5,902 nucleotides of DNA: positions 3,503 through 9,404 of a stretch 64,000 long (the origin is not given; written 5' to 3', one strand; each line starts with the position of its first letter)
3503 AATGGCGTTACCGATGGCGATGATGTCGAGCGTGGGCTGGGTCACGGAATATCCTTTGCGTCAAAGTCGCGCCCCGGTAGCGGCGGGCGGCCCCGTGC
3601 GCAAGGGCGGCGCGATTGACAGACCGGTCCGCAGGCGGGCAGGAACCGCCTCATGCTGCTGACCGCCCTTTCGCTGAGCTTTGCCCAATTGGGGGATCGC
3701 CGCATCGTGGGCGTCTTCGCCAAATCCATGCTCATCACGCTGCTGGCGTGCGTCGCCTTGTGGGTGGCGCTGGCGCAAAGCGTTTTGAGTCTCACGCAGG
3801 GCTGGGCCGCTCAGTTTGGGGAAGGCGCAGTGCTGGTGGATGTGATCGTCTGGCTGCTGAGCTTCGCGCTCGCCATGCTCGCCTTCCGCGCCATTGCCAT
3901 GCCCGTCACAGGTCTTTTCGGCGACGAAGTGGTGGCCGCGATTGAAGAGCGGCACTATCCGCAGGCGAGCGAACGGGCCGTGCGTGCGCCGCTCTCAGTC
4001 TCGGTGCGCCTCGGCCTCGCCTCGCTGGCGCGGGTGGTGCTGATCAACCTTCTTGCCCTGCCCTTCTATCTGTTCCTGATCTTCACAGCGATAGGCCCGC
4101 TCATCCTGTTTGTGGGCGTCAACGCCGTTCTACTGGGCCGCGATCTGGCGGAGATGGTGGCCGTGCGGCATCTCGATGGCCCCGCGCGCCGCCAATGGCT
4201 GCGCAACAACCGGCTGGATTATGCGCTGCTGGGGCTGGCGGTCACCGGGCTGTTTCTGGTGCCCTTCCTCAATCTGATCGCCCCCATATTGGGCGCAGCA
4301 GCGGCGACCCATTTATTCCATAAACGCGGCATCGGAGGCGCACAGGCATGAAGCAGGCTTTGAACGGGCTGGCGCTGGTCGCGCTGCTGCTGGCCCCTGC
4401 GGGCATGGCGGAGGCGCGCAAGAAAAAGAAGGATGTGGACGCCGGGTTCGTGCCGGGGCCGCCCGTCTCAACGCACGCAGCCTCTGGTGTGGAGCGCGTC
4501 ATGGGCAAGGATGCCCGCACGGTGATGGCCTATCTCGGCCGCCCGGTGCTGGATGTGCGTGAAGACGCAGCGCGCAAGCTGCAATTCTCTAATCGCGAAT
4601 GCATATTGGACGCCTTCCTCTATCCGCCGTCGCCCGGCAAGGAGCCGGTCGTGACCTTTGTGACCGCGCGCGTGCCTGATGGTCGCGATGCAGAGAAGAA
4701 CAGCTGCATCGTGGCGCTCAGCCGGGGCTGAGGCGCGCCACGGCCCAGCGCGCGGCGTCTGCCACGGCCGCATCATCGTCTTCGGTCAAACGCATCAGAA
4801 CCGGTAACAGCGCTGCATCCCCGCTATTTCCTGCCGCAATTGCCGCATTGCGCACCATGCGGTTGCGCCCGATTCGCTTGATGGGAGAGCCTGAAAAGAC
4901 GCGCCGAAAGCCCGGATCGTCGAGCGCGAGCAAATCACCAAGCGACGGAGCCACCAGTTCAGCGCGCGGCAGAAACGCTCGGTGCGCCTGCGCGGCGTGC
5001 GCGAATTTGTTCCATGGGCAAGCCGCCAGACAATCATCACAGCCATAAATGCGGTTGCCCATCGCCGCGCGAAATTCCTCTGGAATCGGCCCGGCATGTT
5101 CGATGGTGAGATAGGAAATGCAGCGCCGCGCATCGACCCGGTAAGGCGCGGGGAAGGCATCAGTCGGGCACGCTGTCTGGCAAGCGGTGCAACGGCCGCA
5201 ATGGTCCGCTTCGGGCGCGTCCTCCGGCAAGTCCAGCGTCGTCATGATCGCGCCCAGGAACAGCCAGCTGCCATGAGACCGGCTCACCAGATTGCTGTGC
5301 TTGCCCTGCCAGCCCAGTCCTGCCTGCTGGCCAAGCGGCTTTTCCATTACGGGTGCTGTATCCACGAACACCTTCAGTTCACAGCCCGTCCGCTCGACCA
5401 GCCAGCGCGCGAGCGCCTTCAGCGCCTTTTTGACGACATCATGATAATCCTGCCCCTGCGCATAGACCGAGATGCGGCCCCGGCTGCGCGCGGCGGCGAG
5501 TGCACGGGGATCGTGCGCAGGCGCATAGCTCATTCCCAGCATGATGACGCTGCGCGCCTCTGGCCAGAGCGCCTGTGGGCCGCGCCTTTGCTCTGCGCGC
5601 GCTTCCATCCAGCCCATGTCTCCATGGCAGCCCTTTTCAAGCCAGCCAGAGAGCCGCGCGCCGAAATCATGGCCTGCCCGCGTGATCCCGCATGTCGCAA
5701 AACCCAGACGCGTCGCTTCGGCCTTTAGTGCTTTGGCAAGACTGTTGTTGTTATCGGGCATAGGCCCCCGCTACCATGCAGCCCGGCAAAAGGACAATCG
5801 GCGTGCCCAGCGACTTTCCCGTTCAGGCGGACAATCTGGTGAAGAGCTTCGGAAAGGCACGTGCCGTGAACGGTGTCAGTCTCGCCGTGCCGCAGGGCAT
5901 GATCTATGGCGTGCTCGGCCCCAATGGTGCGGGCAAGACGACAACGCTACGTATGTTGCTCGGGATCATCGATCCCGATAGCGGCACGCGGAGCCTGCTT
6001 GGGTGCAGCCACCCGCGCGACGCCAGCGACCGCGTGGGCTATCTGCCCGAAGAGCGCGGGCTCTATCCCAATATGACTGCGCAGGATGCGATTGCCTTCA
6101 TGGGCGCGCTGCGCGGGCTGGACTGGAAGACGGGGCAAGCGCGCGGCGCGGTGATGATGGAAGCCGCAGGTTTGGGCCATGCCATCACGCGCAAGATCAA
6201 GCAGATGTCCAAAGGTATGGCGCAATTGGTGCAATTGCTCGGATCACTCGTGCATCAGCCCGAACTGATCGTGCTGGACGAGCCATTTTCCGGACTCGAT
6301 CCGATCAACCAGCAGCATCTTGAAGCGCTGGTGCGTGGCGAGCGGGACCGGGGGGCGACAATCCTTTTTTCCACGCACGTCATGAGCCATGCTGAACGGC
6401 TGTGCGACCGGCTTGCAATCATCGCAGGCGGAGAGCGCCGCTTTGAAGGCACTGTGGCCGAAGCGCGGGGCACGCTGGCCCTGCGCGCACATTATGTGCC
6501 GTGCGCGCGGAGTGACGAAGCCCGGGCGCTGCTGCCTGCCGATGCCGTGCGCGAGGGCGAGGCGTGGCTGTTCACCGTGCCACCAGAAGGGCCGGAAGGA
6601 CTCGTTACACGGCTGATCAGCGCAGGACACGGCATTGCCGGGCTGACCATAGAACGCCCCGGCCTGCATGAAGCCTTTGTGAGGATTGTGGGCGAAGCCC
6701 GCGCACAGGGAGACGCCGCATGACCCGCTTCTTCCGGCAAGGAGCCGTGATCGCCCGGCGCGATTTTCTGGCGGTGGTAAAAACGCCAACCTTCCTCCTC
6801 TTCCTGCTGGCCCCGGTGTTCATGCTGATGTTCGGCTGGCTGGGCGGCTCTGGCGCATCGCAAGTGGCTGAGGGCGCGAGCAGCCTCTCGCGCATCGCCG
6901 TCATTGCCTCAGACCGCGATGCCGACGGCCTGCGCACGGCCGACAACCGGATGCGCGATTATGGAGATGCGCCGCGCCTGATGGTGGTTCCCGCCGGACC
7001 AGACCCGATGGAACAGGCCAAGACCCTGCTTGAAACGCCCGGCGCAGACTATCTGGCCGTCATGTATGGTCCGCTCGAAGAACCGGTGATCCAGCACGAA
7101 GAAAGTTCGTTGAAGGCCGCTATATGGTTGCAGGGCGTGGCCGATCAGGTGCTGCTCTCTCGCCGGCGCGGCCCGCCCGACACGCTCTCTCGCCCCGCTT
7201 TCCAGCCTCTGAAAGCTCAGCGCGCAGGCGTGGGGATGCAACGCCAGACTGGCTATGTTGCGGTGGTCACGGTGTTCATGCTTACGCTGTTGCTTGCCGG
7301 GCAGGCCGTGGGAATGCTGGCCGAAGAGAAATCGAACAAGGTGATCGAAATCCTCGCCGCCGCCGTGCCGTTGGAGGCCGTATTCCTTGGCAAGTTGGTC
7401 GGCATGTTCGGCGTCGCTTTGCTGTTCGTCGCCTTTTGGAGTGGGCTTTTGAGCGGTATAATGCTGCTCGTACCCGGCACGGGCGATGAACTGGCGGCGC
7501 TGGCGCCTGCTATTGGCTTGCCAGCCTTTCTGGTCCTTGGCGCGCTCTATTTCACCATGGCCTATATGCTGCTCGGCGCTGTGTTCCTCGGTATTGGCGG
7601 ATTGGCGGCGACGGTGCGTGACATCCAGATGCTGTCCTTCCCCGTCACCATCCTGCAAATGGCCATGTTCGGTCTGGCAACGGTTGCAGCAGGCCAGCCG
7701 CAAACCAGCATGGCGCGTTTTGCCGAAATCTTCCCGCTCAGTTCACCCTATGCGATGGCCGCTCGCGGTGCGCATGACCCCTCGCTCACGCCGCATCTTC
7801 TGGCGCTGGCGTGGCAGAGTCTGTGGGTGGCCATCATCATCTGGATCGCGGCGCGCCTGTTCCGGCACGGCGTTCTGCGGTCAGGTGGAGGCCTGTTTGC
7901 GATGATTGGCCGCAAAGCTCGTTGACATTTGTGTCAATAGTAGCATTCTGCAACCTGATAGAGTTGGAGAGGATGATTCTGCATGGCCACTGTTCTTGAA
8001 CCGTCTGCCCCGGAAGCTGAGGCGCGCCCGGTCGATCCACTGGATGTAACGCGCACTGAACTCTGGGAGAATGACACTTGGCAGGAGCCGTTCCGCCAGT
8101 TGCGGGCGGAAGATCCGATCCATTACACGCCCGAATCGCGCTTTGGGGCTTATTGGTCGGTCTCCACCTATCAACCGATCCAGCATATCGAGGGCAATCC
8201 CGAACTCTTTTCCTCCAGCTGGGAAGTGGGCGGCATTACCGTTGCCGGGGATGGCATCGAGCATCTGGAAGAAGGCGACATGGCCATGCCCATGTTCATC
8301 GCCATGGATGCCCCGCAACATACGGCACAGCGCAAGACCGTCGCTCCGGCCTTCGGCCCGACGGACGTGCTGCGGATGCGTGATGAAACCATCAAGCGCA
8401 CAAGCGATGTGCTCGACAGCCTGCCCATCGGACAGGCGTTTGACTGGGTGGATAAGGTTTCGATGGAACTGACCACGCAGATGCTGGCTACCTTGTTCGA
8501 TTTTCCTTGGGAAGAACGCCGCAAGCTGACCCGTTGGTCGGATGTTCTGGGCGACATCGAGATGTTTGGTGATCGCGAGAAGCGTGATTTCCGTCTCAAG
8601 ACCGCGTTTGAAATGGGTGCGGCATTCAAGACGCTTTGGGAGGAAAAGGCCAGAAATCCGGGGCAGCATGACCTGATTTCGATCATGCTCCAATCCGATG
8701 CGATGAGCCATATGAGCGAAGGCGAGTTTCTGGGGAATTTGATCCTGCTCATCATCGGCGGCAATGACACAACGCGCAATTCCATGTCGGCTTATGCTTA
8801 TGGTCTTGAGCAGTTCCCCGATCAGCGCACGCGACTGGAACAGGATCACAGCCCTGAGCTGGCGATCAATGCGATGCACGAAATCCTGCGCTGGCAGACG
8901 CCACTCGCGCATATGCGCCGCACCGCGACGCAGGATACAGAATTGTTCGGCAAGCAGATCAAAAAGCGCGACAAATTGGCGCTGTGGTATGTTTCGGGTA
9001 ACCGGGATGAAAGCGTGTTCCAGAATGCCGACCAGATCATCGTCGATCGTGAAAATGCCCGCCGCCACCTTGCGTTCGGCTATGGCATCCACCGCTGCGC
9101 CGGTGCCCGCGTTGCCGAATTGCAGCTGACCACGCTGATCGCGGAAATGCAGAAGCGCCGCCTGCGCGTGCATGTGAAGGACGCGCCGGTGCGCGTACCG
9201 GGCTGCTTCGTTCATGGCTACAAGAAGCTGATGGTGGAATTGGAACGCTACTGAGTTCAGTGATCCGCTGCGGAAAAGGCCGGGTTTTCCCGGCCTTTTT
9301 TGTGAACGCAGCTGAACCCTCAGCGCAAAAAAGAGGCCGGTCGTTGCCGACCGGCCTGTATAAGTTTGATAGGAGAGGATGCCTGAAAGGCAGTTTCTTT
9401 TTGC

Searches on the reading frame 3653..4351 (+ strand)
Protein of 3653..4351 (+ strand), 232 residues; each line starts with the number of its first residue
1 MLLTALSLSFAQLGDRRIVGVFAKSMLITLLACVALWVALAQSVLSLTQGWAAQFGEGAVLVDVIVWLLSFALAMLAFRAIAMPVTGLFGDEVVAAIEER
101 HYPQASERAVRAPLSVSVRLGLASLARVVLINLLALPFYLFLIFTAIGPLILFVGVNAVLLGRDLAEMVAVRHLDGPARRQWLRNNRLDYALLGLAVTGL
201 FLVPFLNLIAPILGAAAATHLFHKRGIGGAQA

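Call 78: search_protein_families(library=pfam, proteins=[window:3653-4351:+], max_evalue=0.001)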
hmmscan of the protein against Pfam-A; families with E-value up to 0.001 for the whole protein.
window:3653-4351:+ (232 aa): 1 family
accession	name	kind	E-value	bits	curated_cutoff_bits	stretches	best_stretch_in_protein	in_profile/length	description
PF07264.17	EI24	-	1.3e-21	78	32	1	8-211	4-199/199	Sulfate transporter CysZ/Etoposide-induced protein 2.4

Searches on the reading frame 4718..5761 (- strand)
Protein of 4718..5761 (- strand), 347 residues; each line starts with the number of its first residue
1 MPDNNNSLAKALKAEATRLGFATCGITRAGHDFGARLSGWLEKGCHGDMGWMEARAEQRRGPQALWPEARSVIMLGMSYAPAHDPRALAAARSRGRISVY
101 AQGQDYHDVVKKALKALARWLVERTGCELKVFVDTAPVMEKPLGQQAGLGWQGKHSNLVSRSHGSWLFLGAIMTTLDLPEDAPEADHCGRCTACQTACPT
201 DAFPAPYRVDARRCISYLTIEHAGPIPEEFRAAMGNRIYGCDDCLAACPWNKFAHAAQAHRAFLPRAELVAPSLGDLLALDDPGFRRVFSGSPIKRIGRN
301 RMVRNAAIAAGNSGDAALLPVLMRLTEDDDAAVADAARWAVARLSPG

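Call 7: search_protein_families(library=pfam, proteins=[window:4718-5761:-], max_evalue=0.1)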
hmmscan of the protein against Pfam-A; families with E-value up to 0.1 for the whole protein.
window:4718-5761:- (347 aa): 13 families
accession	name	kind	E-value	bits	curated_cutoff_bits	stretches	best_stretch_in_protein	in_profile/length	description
PF08331.15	QueG_DUF1730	-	7.8e-26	90.2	25.1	1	59-135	1-77/77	Epoxyqueuosine reductase QueG, DUF1730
PF13484.11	Fer4_16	-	5.1e-22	78.9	30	1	187-251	1-66/66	4Fe-4S double cluster binding domain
PF13237.11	Fer4_10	-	2.6e-05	24.5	25.5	1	185-209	6-37/53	4Fe-4S dicluster domain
PF12838.12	Fer4_7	-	0.00036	21.4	27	1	187-251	1-51/52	4Fe-4S dicluster domain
PF13534.11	Fer4_17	-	0.001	20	22.2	1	180-201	38-59/61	4Fe-4S dicluster domain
PF12797.12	Fer4_2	-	0.0041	17.5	24.5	1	184-200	6-22/22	4Fe-4S binding domain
PF25160.1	LdpA_Fe-S-bd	-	0.0087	16.3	27.6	1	234-255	24-45/49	LdpA Fe-S cluster-binding domain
PF00037.32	Fer4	-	0.011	16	21.1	1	185-202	5-22/24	4Fe-4S binding domain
PF13513.12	HEAT_EZ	-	0.019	15.9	27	0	317-344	28-55/55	HEAT-like repeat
PF12837.12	Fer4_6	-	0.026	14.9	25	0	186-203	7-24/24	4Fe-4S binding domain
PF13646.12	HEAT_2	-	0.035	14.8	27.7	1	304-342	18-56/88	HEAT repeats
PF12798.12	Fer4_3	-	0.041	15.2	27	0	240-251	3-14/15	4Fe-4S binding domain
PF13187.11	Fer4_9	-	0.066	13.7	27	0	187-249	1-48/52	4Fe-4S dicluster domain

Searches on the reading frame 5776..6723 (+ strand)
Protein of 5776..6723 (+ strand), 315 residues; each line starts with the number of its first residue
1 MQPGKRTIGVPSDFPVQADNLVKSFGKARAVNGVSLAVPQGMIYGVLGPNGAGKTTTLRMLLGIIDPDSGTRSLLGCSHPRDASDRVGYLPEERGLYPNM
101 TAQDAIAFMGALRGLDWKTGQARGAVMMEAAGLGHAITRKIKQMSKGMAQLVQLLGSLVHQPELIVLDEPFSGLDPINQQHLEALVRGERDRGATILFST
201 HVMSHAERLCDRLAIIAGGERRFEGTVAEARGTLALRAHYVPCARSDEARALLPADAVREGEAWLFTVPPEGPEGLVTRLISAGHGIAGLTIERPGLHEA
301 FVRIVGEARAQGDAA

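Call 6: search_protein_families(library=pfam, proteins=[window:5776-6723:+], max_evalue=1)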
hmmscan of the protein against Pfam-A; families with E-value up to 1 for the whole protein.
window:5776-6723:+ (315 aa): 8 families
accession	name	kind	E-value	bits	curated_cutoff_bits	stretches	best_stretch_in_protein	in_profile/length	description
PF00005.33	ABC_tran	-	4.2e-25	89.4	25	1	32-171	2-136/137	ABC transporter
PF13304.12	AAA_21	-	1.2e-12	48.9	27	2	135-201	229-298/304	AAA domain, putative AbiEii toxin, Type IV TA system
PF13401.12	AAA_22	-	0.017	15.9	27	1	46-86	10-50/130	AAA domain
PF13558.12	SbcC_Walker_B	-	0.024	15.3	27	1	151-182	50-84/90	SbcC/RAD50-like, Walker B motif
PF00437.27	T2SSE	-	0.027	13.6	24.9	1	36-68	138-169/370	Type II/IV secretion system protein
PF13604.12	AAA_30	-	0.034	14.3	27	1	43-88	20-63/191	AAA domain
PF25199.1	nSTAND_NTPase5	-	0.19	12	34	0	43-59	43-59/145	Novel STAND NTPase 5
PF13476.12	AAA_23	-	0.33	12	27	1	46-61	24-39/201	AAA domain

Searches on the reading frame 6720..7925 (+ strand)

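Call 6: search_protein_families(library=pfam, proteins=[window:6720-7925:+], max_evalue=1)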
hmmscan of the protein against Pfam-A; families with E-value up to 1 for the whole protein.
window:6720-7925:+ (401 aa): 2 families
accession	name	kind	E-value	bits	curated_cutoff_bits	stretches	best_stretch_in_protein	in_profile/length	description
PF12698.13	ABC2_membrane_3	-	7.5e-20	71.7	31.6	1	25-378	3-346/347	ABC-2 family transporter protein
PF13198.11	DUF4014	-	0.091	13.6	23.2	1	20-56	19-54/72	Protein of unknown function (DUF4014)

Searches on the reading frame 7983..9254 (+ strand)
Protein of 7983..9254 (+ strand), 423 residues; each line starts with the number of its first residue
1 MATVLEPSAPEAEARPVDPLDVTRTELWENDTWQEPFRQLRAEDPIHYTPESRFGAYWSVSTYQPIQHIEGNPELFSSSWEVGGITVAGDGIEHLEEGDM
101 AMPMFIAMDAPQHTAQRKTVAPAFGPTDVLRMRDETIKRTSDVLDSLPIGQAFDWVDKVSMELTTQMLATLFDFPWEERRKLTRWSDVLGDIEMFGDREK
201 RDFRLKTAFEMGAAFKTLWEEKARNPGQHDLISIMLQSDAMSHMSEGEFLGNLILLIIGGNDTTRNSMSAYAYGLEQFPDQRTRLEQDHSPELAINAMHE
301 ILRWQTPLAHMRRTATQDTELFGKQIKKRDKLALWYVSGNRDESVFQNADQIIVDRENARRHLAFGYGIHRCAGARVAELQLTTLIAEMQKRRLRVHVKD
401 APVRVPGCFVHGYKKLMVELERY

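Call 6: search_protein_families(library=pfam, proteins=[window:7983-9254:+], max_evalue=1)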
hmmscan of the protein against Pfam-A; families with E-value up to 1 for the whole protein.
window:7983-9254:+ (423 aa): 1 family
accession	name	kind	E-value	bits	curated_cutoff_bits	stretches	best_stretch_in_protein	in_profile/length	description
PF00067.27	p450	-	8.4e-17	61.5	22.8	1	130-389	139-428/462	Cytochrome P450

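Call 52: search_protein_families(library=ncbifam, proteins=[window:7983-9254:+], max_evalue=0.00001)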
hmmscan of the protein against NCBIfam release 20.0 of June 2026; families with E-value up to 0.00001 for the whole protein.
window:7983-9254:+ (423 aa): 7 families
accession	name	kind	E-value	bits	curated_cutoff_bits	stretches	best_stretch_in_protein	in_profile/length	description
NF041802.1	P450_SolI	exception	1.5e-108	363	850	1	11-419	10-421/424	solanimycin biosynthesis cytochrome P450 SolI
NF041177.1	Cyp119_Thmprot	equivalog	1.1e-44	152.8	680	1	37-421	5-367/368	cytochrome P450 Cyp119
TIGR04538.1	P450_cycloAA_1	subfamily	5.3e-27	94.7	500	1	36-419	14-393/395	cytochrome P450, cyclodipeptide synthase-associated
TIGR04458.1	CYP450_TxtE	equivalog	2.3e-22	79.2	500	1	105-402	84-384/403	4-nitrotryptophan synthase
NF045816.1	PentlenlactSyn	equivalog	2.6e-21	75.8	700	1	109-398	87-373/396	pentalenolactone synthase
TIGR04515.1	P450_rel_GT_act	subfamily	5.9e-19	68.7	343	1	105-405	92-371/386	P450-derived glycosyltransferase activator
NF050147.1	aminopyruv_ApyO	equivalog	1.1e-10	40.8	525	1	107-392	82-392/444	RiPP biosynthesis cytochrome P450 ApyO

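Call 53: search_solved_structures(query=window:7983-9254:+, max_evalue=1e-10)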
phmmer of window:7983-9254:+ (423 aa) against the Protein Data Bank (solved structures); distinct sequences matched with E-value up to 1e-10: 311 (the best 60 are shown).
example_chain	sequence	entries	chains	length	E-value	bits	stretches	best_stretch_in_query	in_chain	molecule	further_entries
5h1z_A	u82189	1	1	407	3.3e-163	546.6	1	17-423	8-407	putative CYP alkane hydroxylase CYP153D17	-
6hqw_A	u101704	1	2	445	1e-147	495.6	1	10-422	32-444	Cytochrome P450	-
3rwl_A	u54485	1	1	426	1.2e-124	419.7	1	12-420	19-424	Cytochrome P450 alkane hydroxylase 1 CYP153A7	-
7ant_A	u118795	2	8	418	2.1e-114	385.9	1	11-420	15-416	Cytochrome P450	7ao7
8b2p_A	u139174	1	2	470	1.5e-109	369.8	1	5-420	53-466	Cytochrome P450 alkane hydroxylase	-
6hqd_A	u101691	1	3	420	1.7e-109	369.7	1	12-420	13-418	Cytochrome P450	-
9vfd_A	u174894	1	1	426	1.7e-109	369.7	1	12-420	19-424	Cytochrome P450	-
6hqg_A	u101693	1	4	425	5.1e-105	354.9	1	12-419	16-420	Cytochrome P450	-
5fyf_A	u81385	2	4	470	2.8e-102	345.9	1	5-420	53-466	CYTOCHROME P450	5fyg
8hgd_B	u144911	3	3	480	1.1e-101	344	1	5-420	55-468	Cytochrome P450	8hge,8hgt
9uy0_A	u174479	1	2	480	5.2e-101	341.7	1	5-420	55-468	Cytochrome P450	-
9kki_A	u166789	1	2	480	7.2e-101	341.3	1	5-420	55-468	Cytochrome P450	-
9ixl_B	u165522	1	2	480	1.4e-100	340.3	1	5-420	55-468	Cytochrome P450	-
8vxi_A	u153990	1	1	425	1.8e-61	211.5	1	17-418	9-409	CYP125MRCA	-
8vxg_A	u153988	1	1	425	3e-60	207.5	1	19-418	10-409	CYP125MRCA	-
2wm4_A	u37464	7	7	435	2.1e-47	165.2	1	16-418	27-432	PUTATIVE CYTOCHROME P450 124 | Methyl-branched lipid omega-hydroxylase | CYP124 in complex with inhibitor carbethoxyhexyl imidazole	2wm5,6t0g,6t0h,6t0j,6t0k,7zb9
5dqn_A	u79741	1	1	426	3e-47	164.7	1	35-418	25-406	Cytochrome P450 CYP125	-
4apy_A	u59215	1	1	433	4.3e-47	164.1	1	35-418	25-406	P450 HEME-THIOLATE PROTEIN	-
2x5l_A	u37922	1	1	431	4.7e-46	160.7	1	53-418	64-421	PUTATIVE CYTOCHROME P450 125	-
2xn8_A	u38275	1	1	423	5e-46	160.6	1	54-418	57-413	PUTATIVE CYTOCHROME P450 125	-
2xc3_A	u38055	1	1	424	5.1e-46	160.6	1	54-418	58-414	PUTATIVE CYTOCHROME P450 125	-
3ivy_A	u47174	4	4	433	5.2e-46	160.6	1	54-418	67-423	Cytochrome P450 CYP125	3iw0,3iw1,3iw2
2x5w_A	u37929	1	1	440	5.5e-46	160.5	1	54-418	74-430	PUTATIVE CYTOCHROME P450 125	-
6bld_A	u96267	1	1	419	1.8e-45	158.8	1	10-415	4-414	Cytochrome P450 268A2 Cyp268A2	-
8fjo_A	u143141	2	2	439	2.7e-45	158.2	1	16-422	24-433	Cytochrome P450 124A1, Cyp124A1 | Cytochrome P450 124A1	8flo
6cvc_A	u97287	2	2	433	4e-45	157.7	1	16-419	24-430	Cytochrome P450 124A1, Cyp124A1 | Cytochrome P450 124A1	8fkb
8gdi_A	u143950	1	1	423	5.4e-45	157.2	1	16-418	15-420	Cytochrome P450 124A1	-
2yoo_A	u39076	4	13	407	9.2e-41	143.3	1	28-416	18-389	P450 HEME-THIOLATE PROTEIN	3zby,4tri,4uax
7y9o_A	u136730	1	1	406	9.8e-40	139.9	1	37-415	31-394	Cytochrome P450 monooxygenase YjiB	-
7smz_A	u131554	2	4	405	1e-39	139.9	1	20-416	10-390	Cytochrome P450 142A3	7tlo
5li6_A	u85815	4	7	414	1.4e-39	139.3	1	45-401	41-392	Putative cytochrome P450 126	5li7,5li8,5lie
7sh5_A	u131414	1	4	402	2.6e-39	138.5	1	20-416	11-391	Cytochrome P450 142A3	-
7y97_A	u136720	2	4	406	4.4e-39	137.8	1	37-391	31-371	Cytochrome P450 monooxygenase YjiB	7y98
4rm4_A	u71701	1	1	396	5.2e-37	130.9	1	37-387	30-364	Cytochrome P450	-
2xkr_A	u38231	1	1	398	6.6e-37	130.6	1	34-416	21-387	PUTATIVE CYTOCHROME P450 142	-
5l90_A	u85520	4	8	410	7.6e-37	130.4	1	105-418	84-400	Cytochrome P450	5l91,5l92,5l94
5ofq_A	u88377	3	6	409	5.5e-36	127.5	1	35-416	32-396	Cytochrome P450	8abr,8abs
1io8_A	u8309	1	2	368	6.9e-34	120.6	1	37-421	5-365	CYTOCHROME P450 CYP119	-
1f4t_A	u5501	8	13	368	6.9e-34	120.6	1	37-421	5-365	CYTOCHROME P450 119 | CYTOCHROME P450 CYP119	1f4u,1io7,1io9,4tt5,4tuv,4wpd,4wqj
8yhn_A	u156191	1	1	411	5.2e-33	117.8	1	106-420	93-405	Cytochrome P450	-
3tkt_A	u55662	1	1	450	7.1e-33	117.3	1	7-417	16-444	Cytochrome P450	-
4l0e_A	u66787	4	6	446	1.5e-32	116.2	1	19-420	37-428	P450 monooxygenase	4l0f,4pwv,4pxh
8hg9_A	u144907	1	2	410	6e-32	114.3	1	38-387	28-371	cytochrome P450 steroid hydroxylase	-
5bv5_A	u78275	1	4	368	1.6e-31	112.8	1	37-421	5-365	Cytochrome P450 119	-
3mgx_A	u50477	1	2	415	2.9e-31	112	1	20-419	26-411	Putative P450 monooxygenase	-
9vgm_A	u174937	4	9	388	6.7e-31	110.8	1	57-382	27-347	Cytochrome P450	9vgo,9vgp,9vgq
7q9e_A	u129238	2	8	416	7.6e-31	110.6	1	37-386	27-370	Cytochrome P450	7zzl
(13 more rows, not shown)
